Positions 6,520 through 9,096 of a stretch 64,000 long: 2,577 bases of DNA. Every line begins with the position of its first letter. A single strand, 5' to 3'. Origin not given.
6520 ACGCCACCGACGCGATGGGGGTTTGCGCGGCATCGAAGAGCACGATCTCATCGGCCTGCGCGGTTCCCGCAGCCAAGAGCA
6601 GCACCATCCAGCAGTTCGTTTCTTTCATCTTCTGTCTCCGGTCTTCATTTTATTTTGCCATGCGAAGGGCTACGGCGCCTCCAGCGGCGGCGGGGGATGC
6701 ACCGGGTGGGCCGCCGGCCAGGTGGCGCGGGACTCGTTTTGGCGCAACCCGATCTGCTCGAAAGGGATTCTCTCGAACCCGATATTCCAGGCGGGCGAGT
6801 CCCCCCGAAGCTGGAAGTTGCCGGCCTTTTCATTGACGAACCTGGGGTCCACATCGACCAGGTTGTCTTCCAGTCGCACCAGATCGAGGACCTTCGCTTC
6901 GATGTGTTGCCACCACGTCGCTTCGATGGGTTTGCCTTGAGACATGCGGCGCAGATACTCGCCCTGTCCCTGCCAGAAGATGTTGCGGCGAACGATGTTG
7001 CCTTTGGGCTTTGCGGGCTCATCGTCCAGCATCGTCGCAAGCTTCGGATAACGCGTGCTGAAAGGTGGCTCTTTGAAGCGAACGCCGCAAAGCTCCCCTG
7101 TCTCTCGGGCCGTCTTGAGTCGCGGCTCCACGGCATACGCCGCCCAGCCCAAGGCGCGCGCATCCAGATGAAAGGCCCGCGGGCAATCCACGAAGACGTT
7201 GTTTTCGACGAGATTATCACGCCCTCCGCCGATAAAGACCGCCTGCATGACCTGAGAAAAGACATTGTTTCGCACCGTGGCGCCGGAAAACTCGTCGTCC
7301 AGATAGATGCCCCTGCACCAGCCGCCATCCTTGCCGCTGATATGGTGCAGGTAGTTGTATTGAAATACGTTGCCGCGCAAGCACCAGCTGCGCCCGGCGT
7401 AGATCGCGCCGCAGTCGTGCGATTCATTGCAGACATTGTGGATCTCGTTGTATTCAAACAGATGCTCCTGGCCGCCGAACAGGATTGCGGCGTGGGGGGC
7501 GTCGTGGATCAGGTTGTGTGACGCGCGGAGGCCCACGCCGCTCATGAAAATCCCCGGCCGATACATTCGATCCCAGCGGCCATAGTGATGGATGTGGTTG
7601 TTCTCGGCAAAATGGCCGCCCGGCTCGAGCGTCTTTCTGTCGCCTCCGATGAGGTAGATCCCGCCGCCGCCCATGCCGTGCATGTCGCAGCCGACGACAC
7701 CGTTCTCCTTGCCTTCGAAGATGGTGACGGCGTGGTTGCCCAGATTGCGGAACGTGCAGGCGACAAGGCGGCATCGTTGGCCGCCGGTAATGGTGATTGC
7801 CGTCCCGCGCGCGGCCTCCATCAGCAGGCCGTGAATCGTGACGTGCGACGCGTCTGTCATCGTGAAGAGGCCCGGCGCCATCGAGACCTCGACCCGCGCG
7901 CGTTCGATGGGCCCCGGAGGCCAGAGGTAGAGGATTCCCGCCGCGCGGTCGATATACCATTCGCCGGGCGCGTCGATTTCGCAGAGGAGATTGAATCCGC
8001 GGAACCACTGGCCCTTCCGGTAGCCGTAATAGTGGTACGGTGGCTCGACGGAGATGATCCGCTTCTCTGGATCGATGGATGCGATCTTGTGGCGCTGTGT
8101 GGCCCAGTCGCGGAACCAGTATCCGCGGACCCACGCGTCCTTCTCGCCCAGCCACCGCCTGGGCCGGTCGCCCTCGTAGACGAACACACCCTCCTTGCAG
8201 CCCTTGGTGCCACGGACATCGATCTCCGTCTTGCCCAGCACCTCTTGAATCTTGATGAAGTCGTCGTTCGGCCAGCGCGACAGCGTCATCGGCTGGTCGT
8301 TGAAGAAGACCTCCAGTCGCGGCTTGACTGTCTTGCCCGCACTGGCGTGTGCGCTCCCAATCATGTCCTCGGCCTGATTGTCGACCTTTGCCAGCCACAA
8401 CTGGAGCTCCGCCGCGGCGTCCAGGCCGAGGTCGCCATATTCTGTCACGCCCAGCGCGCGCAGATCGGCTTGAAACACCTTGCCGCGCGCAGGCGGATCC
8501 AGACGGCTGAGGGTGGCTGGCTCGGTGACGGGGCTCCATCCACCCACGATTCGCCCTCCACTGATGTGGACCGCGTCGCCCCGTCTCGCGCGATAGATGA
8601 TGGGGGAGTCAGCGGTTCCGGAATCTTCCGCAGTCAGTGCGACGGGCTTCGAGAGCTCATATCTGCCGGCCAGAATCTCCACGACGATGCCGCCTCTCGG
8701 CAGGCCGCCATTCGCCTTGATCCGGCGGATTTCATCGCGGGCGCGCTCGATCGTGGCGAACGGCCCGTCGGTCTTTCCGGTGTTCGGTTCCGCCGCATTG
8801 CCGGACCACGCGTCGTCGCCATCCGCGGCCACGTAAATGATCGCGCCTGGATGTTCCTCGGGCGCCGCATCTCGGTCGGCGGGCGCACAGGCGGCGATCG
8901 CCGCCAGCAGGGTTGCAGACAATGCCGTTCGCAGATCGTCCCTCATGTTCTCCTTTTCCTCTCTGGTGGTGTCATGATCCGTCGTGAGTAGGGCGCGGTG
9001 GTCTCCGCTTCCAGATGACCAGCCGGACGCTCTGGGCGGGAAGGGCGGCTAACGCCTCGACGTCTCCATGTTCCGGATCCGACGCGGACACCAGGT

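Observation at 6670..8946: Two paralogous secreted beta-helix proteins with a shared H-rich signature: possible new lyase/hydrolase family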

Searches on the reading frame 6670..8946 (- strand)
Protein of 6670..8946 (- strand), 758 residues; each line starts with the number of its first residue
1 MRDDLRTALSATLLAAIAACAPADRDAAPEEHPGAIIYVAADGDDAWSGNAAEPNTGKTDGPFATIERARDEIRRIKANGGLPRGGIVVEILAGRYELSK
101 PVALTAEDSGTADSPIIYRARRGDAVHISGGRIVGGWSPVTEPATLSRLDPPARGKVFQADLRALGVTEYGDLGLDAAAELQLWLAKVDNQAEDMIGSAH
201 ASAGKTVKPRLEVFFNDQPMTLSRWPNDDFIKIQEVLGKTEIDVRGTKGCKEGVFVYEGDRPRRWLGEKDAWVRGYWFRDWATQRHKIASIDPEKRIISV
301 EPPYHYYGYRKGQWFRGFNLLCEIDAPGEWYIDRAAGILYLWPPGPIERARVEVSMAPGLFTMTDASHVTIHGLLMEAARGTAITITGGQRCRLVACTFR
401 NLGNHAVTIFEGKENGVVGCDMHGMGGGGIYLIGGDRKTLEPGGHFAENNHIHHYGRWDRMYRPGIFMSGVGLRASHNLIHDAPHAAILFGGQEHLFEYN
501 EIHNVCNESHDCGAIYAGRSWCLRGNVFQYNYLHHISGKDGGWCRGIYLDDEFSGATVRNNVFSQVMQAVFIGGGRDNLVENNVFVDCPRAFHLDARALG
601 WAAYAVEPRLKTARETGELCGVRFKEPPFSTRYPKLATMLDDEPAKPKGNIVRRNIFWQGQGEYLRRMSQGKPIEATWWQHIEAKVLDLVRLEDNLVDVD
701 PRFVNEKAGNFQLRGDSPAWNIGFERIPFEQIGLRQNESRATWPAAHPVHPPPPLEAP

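Call 4: search_protein_families(library=pfam, proteins=[window:6670-8946:-], max_evalue=1)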
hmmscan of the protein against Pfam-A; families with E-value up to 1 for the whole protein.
window:6670-8946:- (758 aa): 3 families
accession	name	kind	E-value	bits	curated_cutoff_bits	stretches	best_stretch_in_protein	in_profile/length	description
PF13229.12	Beta_helix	-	5e-17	62.4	25.9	2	420-585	16-158/158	Right handed beta helix region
PF05048.19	NosD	-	5.9e-05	23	23.6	1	472-593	48-154/212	Periplasmic copper-binding protein (NosD)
PF21231.2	GH141_M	-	0.028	14.7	27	1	291-343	101-155/156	GH141 insertion domain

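Call 5: search_solved_structures(query=window:6670-8946:-, max_evalue=1, show_alignments=2)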
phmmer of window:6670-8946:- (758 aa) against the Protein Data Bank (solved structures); distinct sequences matched with E-value up to 1: 2.
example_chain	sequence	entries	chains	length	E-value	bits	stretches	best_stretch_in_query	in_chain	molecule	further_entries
9rx2_A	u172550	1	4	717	4.5e-47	163.6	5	32-182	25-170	Parallel beta-helix repeat protein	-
5mqp_A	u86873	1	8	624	1.8e-08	36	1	48-138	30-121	Glycoside hydrolase BT_1002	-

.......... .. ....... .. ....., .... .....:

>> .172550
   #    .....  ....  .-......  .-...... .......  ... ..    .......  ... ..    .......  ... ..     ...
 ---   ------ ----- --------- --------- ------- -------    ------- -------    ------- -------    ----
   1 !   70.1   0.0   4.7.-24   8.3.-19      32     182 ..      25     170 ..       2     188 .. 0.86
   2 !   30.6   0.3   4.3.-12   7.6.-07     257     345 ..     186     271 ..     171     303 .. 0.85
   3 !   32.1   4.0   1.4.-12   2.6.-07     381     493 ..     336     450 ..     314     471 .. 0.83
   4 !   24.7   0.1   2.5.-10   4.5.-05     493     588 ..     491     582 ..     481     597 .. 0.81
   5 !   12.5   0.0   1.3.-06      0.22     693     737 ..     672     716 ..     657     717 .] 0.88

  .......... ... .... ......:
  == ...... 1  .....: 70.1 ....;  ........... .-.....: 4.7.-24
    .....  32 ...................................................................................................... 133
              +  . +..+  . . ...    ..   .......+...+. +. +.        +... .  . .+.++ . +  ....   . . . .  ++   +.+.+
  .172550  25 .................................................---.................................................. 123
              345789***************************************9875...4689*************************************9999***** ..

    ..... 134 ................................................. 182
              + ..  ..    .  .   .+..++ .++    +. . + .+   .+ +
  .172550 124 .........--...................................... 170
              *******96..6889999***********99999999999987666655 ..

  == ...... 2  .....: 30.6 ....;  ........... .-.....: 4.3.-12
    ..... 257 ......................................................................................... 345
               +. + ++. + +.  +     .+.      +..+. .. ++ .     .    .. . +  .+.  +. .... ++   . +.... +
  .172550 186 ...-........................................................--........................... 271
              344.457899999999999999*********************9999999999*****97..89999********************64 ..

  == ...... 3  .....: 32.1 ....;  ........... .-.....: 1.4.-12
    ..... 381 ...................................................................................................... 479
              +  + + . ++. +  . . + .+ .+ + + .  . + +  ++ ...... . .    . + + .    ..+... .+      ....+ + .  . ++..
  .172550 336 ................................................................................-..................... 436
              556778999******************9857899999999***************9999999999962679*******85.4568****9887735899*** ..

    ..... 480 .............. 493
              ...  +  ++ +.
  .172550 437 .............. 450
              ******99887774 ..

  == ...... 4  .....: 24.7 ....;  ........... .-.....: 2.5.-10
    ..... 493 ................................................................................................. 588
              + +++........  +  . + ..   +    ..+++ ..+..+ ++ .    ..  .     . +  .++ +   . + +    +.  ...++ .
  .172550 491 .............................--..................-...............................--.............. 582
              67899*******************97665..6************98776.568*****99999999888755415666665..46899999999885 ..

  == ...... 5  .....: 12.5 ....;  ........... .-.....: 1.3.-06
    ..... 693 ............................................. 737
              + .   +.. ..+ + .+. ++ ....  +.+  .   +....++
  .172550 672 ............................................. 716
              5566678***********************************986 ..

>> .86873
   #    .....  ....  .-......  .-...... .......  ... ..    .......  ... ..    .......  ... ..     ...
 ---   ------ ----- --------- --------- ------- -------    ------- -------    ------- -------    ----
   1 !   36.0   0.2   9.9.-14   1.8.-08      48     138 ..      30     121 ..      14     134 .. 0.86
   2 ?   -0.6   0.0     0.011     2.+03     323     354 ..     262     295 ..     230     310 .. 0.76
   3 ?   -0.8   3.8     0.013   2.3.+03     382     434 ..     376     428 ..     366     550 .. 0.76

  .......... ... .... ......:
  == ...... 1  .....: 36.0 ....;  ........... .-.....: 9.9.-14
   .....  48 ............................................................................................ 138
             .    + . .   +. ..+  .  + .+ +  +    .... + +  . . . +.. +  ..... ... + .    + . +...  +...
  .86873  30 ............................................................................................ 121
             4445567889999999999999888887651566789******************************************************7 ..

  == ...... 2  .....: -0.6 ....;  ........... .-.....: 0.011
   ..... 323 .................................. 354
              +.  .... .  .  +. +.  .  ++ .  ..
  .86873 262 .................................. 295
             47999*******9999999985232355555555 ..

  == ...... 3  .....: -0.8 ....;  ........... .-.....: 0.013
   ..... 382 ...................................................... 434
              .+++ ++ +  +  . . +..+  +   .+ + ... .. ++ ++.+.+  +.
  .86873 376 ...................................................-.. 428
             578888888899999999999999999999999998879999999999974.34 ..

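Call 12: find_homologous_proteins(query=window:6670-8946:-, max_evalue=0.00001)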
Query window:6670-8946:- (758 aa): 2853 proteins with E <= 0.00001 among 8000 candidates; the best 120 are listed.
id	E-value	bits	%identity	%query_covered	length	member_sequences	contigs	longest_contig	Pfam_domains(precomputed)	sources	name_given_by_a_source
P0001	0.0e+0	1798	99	100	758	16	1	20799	PF13229.13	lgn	-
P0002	0.0e+0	1543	86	98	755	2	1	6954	PF13229.13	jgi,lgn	-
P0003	0.0e+0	1475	83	96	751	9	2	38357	PF13229.13,PF05048.20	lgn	-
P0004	0.0e+0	1439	79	98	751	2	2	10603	PF13229.13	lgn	-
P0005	0.0e+0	1388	76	100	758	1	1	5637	PF13229.13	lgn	-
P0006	0.0e+0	1350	75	97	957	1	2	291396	PF13229.13,PF13472.13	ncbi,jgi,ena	ncbi:MAG: right-handed parallel beta-helix repeat-containing protein [Verrucomicrobiia bacterium]|jg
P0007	0.0e+0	1326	74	98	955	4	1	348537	PF13229.13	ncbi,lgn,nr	ncbi:MAG: right-handed parallel beta-helix repeat-containing protein [Verrucomicrobia bacterium]|nr:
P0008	0.0e+0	1321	75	94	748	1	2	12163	PF13229.13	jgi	jgi:hypothetical protein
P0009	0.0e+0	1314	72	98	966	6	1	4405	PF13229.13,PF22842.4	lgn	-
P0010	0.0e+0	1307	73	94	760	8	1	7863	PF13229.13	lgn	-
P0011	0.0e+0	1307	74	94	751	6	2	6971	PF13229.13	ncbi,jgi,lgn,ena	ncbi:MAG: right-handed parallel beta-helix repeat-containing protein [Verrucomicrobiota bacterium]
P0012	0.0e+0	1306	73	95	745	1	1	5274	PF13229.13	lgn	-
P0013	0.0e+0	1300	73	94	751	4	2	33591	PF13229.13,PF22842.4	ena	-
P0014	0.0e+0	1297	71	99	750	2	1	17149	PF13229.13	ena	-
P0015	0.0e+0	1292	73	94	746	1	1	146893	PF13229.13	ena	-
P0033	0.0e+0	1241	69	98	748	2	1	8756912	PF13229.13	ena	-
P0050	0.0e+0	1191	68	91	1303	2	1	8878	PF13229.13,PF07602.18,PF21231.3,PF22842.4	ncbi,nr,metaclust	ncbi:MAG: hypothetical protein A2283_09385 [Lentisphaerae bacterium RIFOXYA12_FULL_48_11]|nr:MAG: hy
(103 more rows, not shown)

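Call 20: search_solved_structures(query=A1, max_evalue=1, show_alignments=2)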
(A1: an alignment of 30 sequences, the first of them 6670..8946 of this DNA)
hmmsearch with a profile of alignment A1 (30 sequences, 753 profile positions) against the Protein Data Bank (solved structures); distinct sequences matched with E-value up to 1: 5.
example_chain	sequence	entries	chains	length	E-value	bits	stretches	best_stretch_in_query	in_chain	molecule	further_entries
9rx2_A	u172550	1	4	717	1.3e-61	211.6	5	12-167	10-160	Parallel beta-helix repeat protein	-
5mqp_A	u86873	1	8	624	9.1e-15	56.7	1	31-134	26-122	Glycoside hydrolase BT_1002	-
6qps_A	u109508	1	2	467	0.22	12.5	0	73-130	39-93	Polysaccharide Lyase Family 6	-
1xdw_A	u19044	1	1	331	0.35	11.8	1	338-422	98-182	NAD+-dependent (R)-2-Hydroxyglutarate Dehydrogenase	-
3vst_A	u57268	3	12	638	0.71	10.8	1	108-137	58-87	Xylosidase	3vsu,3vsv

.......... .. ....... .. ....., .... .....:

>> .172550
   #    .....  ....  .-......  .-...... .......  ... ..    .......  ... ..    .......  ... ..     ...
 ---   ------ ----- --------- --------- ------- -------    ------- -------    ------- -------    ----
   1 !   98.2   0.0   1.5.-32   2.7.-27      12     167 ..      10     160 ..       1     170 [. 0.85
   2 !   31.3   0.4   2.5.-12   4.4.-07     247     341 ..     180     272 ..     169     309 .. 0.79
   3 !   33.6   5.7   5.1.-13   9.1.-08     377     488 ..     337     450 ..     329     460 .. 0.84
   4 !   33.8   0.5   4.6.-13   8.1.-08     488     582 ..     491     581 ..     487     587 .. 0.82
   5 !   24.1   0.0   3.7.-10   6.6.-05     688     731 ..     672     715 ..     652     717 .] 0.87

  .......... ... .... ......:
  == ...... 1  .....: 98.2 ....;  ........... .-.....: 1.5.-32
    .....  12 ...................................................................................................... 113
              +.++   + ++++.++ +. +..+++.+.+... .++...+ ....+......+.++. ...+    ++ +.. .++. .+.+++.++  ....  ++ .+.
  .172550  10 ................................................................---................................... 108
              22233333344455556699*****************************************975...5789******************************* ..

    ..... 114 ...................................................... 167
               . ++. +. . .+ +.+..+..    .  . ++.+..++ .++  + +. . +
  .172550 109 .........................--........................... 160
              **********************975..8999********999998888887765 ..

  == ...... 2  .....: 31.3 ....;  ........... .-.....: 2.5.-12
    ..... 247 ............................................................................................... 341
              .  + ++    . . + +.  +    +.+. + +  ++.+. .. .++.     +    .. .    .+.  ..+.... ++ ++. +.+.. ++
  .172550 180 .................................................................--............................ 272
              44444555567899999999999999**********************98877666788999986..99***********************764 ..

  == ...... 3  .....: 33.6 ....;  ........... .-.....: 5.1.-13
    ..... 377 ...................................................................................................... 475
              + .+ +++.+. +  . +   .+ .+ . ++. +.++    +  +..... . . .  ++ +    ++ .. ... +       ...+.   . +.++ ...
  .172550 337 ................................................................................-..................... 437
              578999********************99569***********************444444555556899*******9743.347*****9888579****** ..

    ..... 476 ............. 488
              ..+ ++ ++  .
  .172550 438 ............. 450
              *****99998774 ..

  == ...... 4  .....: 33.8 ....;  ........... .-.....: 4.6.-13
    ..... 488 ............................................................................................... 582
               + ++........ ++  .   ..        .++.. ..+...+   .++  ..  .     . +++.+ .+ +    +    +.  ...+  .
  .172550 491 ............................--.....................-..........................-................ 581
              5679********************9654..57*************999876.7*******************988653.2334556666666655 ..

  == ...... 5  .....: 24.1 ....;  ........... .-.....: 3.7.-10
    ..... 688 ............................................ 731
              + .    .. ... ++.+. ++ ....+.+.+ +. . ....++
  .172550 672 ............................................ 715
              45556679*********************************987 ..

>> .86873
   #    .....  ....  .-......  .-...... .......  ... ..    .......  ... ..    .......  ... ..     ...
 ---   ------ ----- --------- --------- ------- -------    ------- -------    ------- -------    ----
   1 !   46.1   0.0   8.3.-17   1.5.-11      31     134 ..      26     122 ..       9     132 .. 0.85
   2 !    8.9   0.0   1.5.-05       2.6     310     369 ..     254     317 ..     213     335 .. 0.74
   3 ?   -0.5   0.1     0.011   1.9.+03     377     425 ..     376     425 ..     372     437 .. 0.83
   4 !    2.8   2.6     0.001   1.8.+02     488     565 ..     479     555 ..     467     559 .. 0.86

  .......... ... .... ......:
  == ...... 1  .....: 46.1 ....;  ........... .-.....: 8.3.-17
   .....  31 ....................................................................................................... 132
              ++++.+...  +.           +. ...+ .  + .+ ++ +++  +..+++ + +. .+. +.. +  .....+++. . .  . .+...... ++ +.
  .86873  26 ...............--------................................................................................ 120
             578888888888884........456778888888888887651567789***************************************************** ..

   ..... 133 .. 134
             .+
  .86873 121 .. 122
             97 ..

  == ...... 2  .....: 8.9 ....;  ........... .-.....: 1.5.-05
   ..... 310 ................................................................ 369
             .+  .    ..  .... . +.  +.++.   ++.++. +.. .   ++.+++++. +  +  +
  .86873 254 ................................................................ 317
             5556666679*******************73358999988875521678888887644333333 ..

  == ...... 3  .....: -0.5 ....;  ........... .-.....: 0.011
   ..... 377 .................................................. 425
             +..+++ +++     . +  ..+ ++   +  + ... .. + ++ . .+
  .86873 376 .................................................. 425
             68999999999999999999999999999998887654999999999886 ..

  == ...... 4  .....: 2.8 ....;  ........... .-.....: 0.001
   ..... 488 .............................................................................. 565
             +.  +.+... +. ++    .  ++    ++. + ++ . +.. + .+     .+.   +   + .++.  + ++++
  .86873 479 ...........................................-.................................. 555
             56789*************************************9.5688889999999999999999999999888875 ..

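Call 23: search_protein_families(library=ncbifam, proteins=[window:6670-8946:-], max_evalue=0.01)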
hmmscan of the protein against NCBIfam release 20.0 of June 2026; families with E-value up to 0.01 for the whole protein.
window:6670-8946:- (758 aa): 1 family
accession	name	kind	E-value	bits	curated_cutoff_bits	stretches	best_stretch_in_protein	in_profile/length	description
TIGR04247.1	NosD_copper_fam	subfamily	0.00084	18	300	1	545-597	220-271/377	nitrous oxide reductase family maturation protein NosD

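Call 24: find_encoding_contigs(protein=P0006, flank=10000, max_places=2)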
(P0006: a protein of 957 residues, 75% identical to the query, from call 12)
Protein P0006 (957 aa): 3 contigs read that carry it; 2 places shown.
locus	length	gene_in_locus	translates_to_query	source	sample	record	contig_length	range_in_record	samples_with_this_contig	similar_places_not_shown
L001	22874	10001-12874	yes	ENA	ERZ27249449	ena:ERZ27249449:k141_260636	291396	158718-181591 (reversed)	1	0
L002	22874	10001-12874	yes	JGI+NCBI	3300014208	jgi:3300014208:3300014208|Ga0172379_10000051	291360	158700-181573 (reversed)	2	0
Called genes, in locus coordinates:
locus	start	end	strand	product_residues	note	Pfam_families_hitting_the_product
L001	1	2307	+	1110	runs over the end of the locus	PF19773:DUF6259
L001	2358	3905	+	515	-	PF02449:Glyco_hydro_42, PF16116:DUF4832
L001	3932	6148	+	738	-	PF13385:Laminin_G_3, PF01229:Glyco_hydro_39 (faint), PF02449:Glyco_hydro_42 (weak)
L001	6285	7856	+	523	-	-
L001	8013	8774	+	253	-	PF00106:adh_short, PF23441:SDR (faint), PF08659:KR, PF13561:adh_short_C2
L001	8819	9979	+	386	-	PF02746:MR_MLE_N, PF13378:MR_MLE_C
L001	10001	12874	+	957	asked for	PF13229:Beta_helix (weak), PF13472:Lipase_GDSL_2 (faint)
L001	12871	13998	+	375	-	PF14307:Glyco_tran_WbsX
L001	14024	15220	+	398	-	-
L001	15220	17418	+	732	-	PF19773:DUF6259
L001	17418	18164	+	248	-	-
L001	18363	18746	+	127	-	-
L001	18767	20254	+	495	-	-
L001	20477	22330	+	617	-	PF01120:Alpha_L_fucos (weak)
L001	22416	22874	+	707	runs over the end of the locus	-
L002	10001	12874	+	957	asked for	PF13229:Beta_helix (weak), PF13472:Lipase_GDSL_2 (faint)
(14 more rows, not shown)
